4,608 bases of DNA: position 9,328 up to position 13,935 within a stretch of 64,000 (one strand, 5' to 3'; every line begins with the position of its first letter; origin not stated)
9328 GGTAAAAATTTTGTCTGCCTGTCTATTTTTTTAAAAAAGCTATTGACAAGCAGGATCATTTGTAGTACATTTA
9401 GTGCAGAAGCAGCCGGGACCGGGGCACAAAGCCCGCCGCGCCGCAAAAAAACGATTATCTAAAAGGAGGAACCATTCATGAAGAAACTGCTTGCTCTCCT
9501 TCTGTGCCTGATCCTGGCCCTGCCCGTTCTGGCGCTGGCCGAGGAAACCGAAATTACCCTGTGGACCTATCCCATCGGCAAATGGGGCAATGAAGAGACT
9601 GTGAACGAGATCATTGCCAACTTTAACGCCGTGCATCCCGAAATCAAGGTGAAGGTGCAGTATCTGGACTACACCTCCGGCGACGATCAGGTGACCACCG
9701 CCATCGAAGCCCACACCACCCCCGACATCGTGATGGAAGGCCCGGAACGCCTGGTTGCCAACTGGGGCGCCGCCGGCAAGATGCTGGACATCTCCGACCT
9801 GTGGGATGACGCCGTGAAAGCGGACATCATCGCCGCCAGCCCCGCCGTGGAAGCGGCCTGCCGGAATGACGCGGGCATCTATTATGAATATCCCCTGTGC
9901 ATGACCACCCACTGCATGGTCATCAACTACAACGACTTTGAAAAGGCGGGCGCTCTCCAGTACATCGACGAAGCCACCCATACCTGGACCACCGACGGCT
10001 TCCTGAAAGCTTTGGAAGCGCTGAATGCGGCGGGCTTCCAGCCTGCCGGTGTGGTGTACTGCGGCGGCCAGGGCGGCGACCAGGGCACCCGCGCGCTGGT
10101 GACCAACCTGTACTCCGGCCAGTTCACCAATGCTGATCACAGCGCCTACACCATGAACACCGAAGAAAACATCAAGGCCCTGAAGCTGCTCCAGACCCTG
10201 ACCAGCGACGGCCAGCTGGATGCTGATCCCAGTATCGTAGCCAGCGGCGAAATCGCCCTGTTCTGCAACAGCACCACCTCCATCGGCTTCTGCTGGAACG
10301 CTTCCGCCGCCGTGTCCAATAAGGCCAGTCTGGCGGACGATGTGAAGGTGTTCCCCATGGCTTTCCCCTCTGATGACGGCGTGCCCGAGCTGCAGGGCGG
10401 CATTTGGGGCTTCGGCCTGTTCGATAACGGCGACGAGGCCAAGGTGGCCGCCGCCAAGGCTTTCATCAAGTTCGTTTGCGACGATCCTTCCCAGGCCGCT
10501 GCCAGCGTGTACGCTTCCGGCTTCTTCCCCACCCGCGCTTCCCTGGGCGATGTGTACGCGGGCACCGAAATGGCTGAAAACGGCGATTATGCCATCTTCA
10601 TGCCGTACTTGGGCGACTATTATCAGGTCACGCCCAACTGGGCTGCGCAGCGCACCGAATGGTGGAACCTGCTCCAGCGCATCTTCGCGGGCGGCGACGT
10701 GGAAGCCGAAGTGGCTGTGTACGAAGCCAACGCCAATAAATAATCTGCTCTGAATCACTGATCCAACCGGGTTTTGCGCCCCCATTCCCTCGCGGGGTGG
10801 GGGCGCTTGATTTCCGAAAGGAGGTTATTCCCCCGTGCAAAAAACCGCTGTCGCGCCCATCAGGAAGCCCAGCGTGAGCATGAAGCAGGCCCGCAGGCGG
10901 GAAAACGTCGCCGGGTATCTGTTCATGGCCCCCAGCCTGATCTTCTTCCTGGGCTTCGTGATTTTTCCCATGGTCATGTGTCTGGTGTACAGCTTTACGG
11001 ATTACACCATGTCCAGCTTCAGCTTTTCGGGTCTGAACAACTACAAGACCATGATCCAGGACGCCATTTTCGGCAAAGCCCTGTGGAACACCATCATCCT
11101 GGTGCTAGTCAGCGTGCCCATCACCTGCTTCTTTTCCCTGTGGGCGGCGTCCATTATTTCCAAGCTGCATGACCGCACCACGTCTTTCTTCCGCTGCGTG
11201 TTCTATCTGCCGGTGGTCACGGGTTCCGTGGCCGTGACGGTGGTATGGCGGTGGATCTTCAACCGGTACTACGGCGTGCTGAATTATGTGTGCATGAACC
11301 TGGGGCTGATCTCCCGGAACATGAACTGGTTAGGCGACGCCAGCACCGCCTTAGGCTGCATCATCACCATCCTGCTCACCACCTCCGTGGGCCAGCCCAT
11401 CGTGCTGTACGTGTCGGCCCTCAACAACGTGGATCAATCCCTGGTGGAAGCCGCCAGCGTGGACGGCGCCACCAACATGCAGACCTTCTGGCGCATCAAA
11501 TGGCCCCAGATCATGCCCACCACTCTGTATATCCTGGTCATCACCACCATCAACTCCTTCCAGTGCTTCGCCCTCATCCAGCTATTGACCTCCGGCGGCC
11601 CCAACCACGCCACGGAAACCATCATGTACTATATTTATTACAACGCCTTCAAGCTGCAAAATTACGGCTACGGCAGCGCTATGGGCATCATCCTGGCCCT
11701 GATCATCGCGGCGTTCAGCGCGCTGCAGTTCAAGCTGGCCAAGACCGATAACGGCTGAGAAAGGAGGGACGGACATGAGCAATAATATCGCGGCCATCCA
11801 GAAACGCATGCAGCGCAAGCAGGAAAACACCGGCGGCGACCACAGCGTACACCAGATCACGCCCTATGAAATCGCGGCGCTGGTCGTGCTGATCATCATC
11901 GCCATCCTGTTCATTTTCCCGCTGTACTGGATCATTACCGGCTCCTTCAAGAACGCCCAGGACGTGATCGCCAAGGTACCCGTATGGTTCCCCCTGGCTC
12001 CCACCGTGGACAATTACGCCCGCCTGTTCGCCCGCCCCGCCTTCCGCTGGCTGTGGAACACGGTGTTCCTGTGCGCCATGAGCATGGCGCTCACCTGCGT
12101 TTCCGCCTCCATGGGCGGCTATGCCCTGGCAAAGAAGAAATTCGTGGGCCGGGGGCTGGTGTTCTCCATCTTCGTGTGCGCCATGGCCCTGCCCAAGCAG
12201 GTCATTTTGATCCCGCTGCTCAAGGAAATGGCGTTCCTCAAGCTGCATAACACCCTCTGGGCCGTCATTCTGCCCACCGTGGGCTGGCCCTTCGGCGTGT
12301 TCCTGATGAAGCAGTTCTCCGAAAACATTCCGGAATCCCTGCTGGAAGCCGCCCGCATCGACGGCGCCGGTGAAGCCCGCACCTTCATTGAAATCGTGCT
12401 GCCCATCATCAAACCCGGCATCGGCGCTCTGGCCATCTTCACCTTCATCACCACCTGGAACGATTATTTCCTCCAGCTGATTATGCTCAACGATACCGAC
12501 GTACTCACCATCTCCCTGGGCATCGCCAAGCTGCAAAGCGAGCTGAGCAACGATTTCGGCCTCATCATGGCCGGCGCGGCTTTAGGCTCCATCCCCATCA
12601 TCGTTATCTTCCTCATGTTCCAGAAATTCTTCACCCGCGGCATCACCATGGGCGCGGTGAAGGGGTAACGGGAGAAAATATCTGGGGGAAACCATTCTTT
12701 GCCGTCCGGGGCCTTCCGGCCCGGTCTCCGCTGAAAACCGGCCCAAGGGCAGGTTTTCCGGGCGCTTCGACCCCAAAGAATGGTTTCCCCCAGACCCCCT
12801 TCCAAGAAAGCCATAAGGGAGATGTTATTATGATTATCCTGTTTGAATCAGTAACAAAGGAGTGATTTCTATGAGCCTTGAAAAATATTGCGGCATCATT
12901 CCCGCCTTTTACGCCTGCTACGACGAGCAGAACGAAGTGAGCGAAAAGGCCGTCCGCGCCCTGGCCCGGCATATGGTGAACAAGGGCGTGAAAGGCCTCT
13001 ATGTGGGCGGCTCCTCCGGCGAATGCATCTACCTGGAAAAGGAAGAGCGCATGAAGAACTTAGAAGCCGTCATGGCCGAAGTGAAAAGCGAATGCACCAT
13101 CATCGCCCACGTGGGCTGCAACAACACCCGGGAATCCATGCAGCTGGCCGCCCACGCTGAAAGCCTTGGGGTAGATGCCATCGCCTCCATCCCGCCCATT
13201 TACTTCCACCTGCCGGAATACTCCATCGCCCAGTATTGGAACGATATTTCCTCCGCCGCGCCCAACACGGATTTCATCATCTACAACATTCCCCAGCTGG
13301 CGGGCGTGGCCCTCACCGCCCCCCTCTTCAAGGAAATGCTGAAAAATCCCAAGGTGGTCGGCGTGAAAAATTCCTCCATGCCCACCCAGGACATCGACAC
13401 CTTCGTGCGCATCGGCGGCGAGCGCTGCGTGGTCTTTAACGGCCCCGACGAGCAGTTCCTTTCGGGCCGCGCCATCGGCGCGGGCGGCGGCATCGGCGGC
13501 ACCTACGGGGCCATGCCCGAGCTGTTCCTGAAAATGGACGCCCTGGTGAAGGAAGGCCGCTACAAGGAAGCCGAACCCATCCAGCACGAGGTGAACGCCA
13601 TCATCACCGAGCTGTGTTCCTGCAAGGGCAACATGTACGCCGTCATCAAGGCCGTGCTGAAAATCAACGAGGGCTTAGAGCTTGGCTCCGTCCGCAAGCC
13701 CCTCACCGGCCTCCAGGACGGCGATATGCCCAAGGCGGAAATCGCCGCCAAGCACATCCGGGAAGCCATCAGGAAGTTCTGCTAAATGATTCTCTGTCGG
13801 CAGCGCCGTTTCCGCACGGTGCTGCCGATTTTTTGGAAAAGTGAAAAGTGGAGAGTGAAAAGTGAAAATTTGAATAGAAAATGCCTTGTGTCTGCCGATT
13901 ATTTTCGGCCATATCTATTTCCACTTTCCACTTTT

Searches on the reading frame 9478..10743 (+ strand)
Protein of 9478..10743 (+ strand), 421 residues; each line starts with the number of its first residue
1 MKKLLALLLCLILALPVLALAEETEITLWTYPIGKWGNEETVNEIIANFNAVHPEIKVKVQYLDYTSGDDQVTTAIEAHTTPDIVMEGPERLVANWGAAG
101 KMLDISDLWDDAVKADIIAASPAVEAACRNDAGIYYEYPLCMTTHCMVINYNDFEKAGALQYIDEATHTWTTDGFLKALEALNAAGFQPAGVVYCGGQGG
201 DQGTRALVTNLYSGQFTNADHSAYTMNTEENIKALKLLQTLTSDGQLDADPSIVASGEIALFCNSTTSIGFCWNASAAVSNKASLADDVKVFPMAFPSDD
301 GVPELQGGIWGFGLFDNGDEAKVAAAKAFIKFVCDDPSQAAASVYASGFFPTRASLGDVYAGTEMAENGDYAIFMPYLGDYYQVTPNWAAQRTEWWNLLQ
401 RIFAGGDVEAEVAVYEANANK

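Call 23: search_protein_families(library=pfam, proteins=[window:9478-10743:+], max_evalue=0.001)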
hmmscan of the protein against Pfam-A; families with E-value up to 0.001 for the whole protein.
window:9478-10743:+ (421 aa): 2 families
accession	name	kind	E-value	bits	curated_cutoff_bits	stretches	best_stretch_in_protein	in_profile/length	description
PF01547.30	SBP_bac_1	-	5.9e-21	76.2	26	1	40-339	6-306/307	Bacterial extracellular solute-binding protein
PF13416.11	SBP_bac_8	-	3.4e-18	66.9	27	1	45-357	2-266/279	Bacterial extracellular solute-binding protein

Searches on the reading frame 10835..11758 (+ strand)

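Call 23: search_protein_families(library=pfam, proteins=[window:10835-11758:+], max_evalue=0.001)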
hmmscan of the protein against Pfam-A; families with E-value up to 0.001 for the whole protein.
window:10835-11758:+ (307 aa): 1 family
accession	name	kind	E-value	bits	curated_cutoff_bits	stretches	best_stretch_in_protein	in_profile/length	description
PF00528.27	BPD_transp_1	-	1.5e-16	61.1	26.4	1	100-299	4-176/184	Binding-protein-dependent transport system inner membrane component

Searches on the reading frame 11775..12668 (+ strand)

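Call 24: search_protein_families(library=pfam, proteins=[window:11775-12668:+], max_evalue=0.001)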
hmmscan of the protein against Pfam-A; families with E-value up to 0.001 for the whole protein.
window:11775-12668:+ (297 aa): 1 family
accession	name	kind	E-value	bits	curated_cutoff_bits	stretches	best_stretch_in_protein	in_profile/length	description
PF00528.27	BPD_transp_1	-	6.6e-20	72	26.4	1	113-290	3-182/184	Binding-protein-dependent transport system inner membrane component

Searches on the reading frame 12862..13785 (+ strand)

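Call 24: search_protein_families(library=pfam, proteins=[window:12862-13785:+], max_evalue=0.001)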
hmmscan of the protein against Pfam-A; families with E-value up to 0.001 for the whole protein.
window:12862-13785:+ (307 aa): 1 family
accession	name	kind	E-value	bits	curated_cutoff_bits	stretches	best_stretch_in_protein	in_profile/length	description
PF00701.28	DHDPS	-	1.1e-61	208.6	22.1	1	10-295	3-285/289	Dihydrodipicolinate synthetase family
